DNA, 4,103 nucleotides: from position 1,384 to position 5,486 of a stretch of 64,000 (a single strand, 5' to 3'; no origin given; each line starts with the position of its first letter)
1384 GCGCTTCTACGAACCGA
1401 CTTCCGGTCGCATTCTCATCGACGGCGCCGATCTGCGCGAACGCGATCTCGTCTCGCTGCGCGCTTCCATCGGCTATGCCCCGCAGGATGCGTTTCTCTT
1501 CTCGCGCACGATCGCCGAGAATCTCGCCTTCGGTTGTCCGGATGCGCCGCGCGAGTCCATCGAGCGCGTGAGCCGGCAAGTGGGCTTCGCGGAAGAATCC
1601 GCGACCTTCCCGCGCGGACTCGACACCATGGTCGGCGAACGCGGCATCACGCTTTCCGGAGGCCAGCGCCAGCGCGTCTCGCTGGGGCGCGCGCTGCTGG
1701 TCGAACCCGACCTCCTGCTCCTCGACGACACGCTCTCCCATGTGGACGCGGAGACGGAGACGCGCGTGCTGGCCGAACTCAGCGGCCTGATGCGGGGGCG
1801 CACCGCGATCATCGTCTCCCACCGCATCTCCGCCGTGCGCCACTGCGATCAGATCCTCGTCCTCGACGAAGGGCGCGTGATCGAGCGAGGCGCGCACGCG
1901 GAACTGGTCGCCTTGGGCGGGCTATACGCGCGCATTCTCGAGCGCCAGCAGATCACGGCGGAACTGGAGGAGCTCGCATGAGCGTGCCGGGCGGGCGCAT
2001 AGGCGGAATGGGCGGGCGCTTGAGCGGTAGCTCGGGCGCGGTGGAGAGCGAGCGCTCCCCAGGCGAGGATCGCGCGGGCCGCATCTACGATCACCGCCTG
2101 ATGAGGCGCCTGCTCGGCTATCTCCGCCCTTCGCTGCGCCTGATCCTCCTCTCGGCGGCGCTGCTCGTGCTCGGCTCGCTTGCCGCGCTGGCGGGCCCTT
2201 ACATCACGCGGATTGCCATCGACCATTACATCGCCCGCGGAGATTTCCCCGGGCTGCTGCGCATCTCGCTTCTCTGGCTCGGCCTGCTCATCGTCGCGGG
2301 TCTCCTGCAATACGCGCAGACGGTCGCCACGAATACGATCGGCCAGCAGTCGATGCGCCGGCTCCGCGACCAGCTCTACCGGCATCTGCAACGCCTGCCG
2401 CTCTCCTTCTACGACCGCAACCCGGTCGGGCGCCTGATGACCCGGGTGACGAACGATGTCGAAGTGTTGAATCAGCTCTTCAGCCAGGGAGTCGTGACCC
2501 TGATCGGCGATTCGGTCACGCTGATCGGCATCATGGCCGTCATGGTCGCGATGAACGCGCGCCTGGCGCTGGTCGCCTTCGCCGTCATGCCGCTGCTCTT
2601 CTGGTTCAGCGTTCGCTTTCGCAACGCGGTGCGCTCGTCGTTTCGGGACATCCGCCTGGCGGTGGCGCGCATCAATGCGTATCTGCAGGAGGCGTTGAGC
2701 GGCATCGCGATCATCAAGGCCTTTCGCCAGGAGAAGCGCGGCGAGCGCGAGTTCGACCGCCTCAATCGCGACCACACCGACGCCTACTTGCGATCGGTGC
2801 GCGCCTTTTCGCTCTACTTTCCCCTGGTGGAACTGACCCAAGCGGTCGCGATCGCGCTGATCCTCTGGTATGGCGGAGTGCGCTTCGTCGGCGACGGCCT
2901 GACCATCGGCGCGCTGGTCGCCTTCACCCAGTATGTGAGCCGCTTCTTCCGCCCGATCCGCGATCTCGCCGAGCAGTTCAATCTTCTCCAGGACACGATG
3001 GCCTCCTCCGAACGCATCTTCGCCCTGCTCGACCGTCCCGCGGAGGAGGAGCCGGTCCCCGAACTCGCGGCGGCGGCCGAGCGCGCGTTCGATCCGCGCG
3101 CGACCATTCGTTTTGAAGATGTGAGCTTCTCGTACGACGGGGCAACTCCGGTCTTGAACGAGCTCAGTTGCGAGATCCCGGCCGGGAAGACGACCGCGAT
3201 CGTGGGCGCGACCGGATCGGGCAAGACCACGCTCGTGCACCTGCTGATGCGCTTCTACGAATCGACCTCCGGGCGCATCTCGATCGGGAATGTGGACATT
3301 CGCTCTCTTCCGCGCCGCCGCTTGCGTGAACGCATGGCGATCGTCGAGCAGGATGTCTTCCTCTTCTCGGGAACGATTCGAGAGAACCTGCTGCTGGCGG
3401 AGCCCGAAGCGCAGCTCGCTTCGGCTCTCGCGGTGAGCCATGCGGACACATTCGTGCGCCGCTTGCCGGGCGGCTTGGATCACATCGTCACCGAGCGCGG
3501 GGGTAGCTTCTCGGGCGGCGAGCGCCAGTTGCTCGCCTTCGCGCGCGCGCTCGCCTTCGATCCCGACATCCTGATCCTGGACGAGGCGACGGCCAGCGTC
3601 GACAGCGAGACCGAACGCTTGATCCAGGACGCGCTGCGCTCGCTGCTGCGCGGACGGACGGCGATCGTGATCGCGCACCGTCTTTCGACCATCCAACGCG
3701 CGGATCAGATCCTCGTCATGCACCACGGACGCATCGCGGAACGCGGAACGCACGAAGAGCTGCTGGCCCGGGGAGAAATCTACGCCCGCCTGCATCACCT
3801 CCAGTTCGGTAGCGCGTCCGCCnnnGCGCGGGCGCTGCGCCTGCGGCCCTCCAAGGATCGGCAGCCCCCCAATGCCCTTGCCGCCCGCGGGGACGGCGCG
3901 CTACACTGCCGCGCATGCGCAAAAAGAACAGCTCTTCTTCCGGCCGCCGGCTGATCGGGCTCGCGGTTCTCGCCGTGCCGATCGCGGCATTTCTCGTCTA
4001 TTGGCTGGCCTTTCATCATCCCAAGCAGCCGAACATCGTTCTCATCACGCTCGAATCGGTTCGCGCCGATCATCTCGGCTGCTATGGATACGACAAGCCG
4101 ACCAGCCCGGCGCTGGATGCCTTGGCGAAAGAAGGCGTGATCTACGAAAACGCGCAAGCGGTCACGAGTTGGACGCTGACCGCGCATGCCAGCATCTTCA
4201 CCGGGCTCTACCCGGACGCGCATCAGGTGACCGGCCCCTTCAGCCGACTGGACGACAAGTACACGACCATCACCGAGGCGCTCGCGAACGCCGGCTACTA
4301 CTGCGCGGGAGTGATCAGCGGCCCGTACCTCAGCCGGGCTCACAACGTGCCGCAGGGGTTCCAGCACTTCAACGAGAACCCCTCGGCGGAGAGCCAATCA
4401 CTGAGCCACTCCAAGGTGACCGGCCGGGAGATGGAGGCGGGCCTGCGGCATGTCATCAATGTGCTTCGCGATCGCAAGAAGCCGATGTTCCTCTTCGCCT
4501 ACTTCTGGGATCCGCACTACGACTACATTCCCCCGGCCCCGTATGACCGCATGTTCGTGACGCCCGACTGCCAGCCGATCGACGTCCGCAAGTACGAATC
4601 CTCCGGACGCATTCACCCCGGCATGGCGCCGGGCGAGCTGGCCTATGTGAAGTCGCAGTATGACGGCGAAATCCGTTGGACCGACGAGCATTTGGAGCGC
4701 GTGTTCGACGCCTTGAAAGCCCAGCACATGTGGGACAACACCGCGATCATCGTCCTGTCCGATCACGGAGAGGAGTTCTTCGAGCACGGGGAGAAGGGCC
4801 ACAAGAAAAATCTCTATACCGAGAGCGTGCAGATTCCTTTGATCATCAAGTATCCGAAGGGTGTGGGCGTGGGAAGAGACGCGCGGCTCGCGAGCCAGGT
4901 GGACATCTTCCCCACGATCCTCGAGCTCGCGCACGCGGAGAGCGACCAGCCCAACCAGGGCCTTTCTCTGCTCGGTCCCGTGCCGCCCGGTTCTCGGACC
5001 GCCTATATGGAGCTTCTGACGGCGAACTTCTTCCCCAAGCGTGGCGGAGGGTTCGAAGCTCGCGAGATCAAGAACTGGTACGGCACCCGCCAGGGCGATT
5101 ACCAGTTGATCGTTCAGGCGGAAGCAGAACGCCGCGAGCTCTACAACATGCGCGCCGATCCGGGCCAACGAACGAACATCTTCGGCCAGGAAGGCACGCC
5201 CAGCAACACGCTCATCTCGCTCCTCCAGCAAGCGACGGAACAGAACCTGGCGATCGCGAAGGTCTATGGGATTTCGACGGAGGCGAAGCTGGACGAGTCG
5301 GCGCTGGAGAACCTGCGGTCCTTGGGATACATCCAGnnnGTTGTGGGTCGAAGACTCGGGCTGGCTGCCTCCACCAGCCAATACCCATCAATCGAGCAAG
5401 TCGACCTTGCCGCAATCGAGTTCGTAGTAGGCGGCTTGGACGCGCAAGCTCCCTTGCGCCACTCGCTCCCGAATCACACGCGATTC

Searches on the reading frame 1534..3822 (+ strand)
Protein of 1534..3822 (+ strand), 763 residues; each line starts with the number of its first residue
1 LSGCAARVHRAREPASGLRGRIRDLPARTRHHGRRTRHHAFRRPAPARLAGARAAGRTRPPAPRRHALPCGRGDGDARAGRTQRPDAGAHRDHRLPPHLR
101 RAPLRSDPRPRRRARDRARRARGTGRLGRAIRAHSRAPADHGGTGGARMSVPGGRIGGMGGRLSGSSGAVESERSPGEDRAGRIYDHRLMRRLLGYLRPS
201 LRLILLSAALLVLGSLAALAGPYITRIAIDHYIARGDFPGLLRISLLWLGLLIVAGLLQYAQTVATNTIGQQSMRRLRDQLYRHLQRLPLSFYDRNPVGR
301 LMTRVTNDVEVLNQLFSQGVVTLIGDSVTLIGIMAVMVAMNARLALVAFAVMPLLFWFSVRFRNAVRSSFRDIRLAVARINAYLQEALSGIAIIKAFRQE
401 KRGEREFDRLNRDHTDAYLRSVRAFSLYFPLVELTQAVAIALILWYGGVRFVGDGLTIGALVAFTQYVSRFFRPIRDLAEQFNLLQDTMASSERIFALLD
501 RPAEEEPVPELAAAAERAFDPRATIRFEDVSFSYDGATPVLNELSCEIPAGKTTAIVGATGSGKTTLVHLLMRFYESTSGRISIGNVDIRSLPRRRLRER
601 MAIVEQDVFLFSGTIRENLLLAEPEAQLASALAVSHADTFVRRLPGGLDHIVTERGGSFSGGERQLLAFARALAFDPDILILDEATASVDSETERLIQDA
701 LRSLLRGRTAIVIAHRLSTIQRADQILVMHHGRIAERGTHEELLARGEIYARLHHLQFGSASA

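Call 57: search_protein_families(library=pfam, proteins=[window:1534-3822:+], max_evalue=0.00001)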
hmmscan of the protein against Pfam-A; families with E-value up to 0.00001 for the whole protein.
window:1534-3822:+ (763 aa): 3 families
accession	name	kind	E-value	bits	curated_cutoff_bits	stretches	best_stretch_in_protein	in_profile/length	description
PF00664.28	ABC_membrane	-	2.6e-58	198.3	28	1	205-474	2-273/274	ABC transporter transmembrane region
PF00005.33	ABC_tran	-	8.6e-29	101.3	25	1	541-687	1-137/137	ABC transporter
PF02463.25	SMC_N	-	1.5e-06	28.3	40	0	658-730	136-212/220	RecF/RecN/SMC N terminal domain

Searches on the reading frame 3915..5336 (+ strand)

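Call 57: search_protein_families(library=pfam, proteins=[window:3915-5336:+], max_evalue=0.00001)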
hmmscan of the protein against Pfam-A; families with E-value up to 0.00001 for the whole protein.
window:3915-5336:+ (474 aa): 3 families
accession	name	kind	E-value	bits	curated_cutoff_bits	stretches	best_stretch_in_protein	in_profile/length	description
PF00884.28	Sulfatase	-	1.2e-46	159.9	25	1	39-340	1-300/301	Sulfatase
PF01663.27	Phosphodiest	-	2.9e-16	60.4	23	1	42-116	2-75/342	Type I phosphodiesterase / nucleotide pyrophosphatase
PF16347.10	SGSH_C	-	6.3e-14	52.8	29.3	1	296-428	7-137/154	N-sulphoglucosamine sulphohydrolase, C-terminal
